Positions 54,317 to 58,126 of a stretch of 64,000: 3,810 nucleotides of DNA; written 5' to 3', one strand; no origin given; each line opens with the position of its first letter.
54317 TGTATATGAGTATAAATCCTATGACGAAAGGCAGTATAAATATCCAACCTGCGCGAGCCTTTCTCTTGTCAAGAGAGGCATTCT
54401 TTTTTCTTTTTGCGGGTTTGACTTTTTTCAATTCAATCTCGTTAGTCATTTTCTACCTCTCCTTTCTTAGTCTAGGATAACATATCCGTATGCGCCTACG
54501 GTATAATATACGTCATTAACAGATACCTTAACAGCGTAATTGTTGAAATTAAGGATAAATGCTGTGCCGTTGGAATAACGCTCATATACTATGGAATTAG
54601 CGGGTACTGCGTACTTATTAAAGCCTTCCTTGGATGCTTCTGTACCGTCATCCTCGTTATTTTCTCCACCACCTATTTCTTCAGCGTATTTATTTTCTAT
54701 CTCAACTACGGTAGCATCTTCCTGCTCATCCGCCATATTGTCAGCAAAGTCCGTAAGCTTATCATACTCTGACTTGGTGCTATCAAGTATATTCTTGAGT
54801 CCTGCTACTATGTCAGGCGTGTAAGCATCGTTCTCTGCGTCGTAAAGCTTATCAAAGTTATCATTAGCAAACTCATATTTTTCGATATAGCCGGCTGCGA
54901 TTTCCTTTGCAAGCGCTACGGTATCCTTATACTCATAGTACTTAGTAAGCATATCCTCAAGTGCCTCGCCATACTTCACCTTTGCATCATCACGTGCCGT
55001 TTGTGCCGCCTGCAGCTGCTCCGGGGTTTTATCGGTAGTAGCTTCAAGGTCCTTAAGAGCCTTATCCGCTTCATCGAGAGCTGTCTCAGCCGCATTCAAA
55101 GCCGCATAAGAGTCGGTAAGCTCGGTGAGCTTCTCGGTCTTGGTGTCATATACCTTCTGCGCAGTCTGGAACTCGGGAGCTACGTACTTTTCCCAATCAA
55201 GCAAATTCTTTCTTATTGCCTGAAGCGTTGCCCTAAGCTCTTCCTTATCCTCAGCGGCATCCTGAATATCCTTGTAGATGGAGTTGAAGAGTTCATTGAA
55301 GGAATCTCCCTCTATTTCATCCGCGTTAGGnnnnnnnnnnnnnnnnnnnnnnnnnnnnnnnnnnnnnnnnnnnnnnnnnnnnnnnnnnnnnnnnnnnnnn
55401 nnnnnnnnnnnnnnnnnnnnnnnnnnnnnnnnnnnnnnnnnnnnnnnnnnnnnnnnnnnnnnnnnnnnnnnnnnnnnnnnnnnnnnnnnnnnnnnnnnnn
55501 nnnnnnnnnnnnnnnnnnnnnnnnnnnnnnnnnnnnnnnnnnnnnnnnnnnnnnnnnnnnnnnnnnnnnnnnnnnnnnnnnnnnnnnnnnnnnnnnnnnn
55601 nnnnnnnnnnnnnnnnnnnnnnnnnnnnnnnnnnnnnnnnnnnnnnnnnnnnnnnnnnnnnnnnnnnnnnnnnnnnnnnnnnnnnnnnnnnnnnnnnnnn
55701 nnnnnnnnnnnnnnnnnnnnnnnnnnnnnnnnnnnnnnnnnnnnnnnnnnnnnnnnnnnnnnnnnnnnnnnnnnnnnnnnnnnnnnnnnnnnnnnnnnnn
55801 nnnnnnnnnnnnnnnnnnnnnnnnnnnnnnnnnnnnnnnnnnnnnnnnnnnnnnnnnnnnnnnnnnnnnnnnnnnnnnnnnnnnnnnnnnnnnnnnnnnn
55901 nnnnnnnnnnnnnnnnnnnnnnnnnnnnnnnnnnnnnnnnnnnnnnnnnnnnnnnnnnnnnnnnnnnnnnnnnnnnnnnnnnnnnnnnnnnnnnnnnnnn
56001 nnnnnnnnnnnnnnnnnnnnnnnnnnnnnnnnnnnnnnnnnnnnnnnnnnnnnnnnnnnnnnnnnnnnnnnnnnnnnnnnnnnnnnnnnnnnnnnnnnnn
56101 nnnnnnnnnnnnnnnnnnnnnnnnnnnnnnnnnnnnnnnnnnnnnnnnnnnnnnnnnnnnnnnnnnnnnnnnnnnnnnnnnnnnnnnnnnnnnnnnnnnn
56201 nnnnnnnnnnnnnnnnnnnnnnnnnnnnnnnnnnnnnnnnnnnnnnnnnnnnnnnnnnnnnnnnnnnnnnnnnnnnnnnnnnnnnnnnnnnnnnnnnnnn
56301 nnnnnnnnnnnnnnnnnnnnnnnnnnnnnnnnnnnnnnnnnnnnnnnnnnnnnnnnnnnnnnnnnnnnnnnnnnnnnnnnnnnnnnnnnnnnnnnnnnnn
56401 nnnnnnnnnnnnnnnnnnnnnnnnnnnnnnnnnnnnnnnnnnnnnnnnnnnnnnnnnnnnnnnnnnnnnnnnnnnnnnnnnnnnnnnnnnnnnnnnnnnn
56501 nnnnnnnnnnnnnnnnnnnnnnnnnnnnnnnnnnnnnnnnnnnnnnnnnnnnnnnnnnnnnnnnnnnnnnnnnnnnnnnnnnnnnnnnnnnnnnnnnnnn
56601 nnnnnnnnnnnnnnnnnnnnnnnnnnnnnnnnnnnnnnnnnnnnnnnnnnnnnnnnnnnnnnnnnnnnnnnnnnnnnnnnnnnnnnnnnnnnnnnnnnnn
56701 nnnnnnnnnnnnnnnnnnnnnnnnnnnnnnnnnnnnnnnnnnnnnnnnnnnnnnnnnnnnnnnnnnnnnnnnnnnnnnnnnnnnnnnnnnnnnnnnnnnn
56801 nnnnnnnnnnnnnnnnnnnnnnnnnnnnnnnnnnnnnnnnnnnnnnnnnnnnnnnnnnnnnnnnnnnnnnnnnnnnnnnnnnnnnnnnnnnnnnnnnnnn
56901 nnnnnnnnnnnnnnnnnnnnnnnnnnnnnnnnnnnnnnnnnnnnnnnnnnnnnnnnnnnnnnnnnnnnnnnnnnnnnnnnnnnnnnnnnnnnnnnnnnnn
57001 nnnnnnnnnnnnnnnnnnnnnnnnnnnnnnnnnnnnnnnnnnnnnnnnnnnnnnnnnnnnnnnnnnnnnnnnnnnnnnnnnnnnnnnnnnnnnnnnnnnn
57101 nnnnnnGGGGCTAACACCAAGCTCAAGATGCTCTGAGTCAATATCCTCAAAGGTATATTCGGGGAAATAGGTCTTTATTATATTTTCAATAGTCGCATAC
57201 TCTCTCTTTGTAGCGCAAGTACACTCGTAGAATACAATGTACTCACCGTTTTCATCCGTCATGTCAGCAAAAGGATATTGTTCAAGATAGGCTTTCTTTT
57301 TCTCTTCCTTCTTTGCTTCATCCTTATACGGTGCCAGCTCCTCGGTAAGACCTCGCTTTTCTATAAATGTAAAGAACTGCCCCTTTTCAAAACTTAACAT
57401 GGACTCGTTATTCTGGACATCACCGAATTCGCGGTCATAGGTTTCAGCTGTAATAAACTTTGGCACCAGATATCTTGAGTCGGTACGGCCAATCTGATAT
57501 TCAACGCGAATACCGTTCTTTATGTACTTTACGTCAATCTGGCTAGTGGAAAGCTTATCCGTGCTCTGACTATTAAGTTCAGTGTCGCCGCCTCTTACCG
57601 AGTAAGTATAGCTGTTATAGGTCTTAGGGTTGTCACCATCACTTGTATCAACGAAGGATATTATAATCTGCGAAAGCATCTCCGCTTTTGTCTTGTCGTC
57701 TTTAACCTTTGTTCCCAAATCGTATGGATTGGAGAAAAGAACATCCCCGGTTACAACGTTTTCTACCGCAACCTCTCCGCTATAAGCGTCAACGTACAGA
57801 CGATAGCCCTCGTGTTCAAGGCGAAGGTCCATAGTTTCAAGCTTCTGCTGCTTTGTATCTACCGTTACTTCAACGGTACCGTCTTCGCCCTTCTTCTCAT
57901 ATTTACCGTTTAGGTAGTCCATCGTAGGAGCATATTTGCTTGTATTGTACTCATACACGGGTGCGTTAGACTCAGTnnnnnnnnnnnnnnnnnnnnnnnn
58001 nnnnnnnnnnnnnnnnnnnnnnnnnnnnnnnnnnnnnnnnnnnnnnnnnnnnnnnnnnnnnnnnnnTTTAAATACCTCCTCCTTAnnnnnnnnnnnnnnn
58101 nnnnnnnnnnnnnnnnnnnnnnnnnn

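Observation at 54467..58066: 1199-aa secreted protein: a large globular region with no catalytic signature I can recognise, interrupted near the C-terminus by about 250 aa of coiled coil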

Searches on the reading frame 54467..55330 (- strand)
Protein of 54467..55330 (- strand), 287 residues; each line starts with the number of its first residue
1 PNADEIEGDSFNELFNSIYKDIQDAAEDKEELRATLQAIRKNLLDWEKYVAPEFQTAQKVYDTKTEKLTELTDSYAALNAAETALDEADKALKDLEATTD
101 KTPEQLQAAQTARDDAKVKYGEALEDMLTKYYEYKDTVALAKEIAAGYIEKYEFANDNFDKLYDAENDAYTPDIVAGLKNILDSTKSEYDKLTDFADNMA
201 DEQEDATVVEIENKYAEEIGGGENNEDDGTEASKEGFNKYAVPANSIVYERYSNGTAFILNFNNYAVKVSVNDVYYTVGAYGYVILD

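Call 34: search_protein_families(library=pfam, proteins=[window:54467-55330:-], max_evalue=10)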
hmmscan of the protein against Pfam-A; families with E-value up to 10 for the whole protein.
window:54467-55330:- (287 aa): 25 families
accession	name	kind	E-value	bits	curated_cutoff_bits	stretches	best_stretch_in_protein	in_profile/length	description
PF09588.16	YqaJ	-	0.0058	17.4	22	1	91-224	24-124/150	YqaJ-like viral recombinase domain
PF25541.1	TBCA_PH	-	0.066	13.4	27.8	1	14-112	20-114/139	PH domain-containing proteins, TBCA domain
PF06156.18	YabA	-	0.07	14.2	30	0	173-220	5-52/103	Initiation control protein YabA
PF24164.1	TMP_N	-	0.087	13.8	27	1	69-113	30-74/82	Tape measure protein N-terminal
PF05227.19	CHASE3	-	0.2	12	28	1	71-133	34-95/138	CHASE3 domain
PF21680.2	GIDA_C_1st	-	0.22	12.7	24.7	2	75-130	4-56/96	tRNA modifying enzyme MnmG/GidA C-terminal helical domain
PF04286.17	DUF445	-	0.22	11.8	33.8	1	9-150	137-281/368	Protein of unknown function (DUF445)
PF13094.11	CENP-Q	-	0.23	12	28.5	1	21-200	23-155/162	CENP-Q, a CENPA-CAD centromere complex subunit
PF01496.24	V_ATPase_I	-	0.29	9.4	30.7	1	13-153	23-169/815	V-type ATPase 116kDa subunit family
PF04803.17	Cor1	-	0.32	11.7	32.1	1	10-83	46-120/132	Cor1/Xlr/Xmr conserved region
PF10819.13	DUF2564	-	0.33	11.8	26.3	1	96-125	21-50/79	Protein of unknown function (DUF2564)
PF20994.3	CENPU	-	0.33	11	27.8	1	16-94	88-163/200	CENPU protein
PF24850.1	CC_BshC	-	0.39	11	27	1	55-137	21-102/159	Bacillithiol biosynthesis BshC, C-terminal coiled-coil domain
PF13851.11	GAS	-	0.58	9.9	32.3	1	19-130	25-139/200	Growth-arrest specific micro-tubule binding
PF23991.1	DUF7310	-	0.6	11.1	40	1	62-100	16-54/83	Coiled-coil region of unknown function (DUF7310)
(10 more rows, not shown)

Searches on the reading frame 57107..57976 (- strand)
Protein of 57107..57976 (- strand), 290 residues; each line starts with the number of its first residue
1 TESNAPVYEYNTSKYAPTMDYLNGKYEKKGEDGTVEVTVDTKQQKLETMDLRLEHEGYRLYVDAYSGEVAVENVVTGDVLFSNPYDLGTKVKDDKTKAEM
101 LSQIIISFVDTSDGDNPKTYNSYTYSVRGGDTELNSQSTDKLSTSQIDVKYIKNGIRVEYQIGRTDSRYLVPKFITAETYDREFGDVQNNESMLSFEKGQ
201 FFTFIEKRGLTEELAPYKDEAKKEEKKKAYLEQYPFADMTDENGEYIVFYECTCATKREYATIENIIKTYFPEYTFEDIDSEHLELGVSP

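Call 34: search_protein_families(library=pfam, proteins=[window:57107-57976:-], max_evalue=10)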
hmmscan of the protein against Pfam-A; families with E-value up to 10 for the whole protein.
window:57107-57976:- (290 aa): 2 families
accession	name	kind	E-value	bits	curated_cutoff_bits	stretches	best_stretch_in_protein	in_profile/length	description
PF21087.2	Glyco_hydro_134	-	0.04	14.8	27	1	89-171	64-146/148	Glycosyl hydrolase family 134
PF22308.1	DUF6969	-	0.27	11.2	27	1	194-229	62-97/201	Domain of unknown function (DUF6969)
